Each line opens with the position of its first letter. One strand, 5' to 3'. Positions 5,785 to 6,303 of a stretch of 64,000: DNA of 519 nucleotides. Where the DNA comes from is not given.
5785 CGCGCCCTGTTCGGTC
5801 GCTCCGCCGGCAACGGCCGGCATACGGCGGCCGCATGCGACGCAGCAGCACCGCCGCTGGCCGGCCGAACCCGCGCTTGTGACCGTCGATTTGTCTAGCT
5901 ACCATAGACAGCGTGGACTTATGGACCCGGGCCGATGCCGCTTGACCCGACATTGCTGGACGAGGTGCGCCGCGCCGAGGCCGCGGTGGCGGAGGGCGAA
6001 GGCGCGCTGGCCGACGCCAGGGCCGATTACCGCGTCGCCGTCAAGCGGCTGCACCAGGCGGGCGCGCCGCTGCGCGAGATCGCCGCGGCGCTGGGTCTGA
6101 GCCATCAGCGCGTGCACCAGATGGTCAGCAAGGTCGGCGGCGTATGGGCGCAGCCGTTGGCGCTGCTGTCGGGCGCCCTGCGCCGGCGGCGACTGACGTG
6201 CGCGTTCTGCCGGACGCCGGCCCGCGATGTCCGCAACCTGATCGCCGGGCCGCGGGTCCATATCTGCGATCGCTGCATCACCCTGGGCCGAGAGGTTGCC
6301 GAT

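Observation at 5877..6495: Stand-alone protein with an HTH and two tandem ClpX-type zinc-binding domains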

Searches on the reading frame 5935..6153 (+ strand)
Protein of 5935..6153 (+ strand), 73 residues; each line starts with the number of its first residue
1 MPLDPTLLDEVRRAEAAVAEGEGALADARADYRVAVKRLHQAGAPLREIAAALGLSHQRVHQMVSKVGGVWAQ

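Call 38: search_solved_structures(query=window:5935-6153:+, max_evalue=10, show_alignments=3)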
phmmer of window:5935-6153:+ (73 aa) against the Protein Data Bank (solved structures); distinct sequences matched with E-value up to 10: 4.
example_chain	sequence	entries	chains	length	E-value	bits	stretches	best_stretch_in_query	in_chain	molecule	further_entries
8vd6_A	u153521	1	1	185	1.1e-07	35.7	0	28-65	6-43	CAP REPEAT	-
2lvs_A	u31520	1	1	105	0.11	16.8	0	35-67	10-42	Putative uncharacterized protein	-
2cyy_A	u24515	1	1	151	1.5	13.1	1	37-67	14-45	Putative HTH-type transcriptional regulator PH1519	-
1ri7_A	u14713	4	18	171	1.6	13.1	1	36-67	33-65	Putative transcriptional regulator | Putative HTH-type transcriptional regulator PH1519 | Uncharacterized HTH-type transcriptional regulator PH1519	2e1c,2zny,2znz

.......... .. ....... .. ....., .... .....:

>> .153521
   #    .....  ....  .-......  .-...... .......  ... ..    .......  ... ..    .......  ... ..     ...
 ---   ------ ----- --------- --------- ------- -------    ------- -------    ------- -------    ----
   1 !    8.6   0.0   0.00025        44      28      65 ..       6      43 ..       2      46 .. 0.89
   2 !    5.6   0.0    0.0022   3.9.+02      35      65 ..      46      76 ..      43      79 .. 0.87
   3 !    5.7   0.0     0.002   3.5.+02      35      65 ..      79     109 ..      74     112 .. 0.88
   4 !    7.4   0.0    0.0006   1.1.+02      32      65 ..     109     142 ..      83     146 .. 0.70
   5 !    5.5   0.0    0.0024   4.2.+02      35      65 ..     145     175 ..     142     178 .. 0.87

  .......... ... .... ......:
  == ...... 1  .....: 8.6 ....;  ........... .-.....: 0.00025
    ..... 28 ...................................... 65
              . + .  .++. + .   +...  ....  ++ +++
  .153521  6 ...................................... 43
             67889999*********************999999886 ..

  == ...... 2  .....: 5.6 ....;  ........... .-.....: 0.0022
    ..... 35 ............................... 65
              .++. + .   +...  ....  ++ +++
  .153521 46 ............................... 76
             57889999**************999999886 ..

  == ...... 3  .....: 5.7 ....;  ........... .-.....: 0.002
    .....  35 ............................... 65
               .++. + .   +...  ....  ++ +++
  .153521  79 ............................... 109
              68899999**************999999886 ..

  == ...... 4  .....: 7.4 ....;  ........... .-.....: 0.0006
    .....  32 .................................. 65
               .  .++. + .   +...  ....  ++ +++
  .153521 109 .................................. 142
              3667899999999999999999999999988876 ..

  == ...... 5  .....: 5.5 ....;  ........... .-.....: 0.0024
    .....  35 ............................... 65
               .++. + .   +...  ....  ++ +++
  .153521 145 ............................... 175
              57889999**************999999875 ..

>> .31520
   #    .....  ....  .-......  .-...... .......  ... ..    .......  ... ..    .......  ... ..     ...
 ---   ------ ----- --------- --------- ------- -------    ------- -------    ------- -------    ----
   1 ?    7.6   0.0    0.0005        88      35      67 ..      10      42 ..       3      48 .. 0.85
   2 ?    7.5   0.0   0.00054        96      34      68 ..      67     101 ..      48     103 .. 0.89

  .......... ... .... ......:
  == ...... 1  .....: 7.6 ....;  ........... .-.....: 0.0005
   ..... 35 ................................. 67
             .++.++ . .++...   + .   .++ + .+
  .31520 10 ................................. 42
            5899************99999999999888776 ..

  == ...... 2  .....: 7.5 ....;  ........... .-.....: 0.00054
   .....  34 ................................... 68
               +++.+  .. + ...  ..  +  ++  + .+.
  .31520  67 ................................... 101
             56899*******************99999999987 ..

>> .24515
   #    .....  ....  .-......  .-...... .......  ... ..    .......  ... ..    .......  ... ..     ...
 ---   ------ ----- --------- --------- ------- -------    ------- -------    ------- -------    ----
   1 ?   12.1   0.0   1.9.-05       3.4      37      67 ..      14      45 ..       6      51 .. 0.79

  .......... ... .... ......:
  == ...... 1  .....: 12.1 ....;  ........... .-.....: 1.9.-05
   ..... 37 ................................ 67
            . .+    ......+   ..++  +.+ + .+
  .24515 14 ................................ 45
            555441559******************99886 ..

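Call 75: search_solved_structures(query=A4, max_evalue=10, show_alignments=0)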
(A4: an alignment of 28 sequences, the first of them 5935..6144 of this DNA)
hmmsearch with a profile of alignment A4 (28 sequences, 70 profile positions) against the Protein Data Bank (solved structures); distinct sequences matched with E-value up to 10: 17.
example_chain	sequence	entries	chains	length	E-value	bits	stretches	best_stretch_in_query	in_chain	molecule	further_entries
8vd6_A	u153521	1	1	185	6.3e-16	61.8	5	29-56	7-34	CAP REPEAT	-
7lq4_A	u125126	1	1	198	0.0021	21.7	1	41-66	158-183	WhiG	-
7bbq_A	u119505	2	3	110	0.0056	20.3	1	31-66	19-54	KORA domain-containing protein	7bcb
7bca_A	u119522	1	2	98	0.012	19.3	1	33-66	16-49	KORA domain-containing protein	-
2lvs_A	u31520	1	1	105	0.023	18.3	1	23-54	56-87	Putative uncharacterized protein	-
3i2w_A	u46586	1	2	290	0.14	15.8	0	9-39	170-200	Syndapin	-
9wsm_F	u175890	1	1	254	0.15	15.7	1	41-64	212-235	RNA polymerase sigma factor FliA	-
9wsf_A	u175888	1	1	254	0.15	15.7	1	41-64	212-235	RNA polymerase sigma factor FliA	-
7nfp_A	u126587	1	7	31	0.24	15.1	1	31-53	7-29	CC-Type2-(LaId)4-I17K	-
6pfj_A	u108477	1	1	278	0.33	14.6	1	33-63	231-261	RNA polymerase sigma factor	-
8qag_A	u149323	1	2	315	0.41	14.3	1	4-53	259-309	sc-CC-6-95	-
6pfv_A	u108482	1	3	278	0.42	14.3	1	33-63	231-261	RNA polymerase sigma factor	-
1lcc_A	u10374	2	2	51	0.6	13.8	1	44-68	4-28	Lac Repressor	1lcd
5cnx_A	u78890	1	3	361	0.72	13.6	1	33-54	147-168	Aminopeptidase YpdF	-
5j2l_B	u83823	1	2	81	2.2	12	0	5-53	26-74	protein design 2L4HC2_11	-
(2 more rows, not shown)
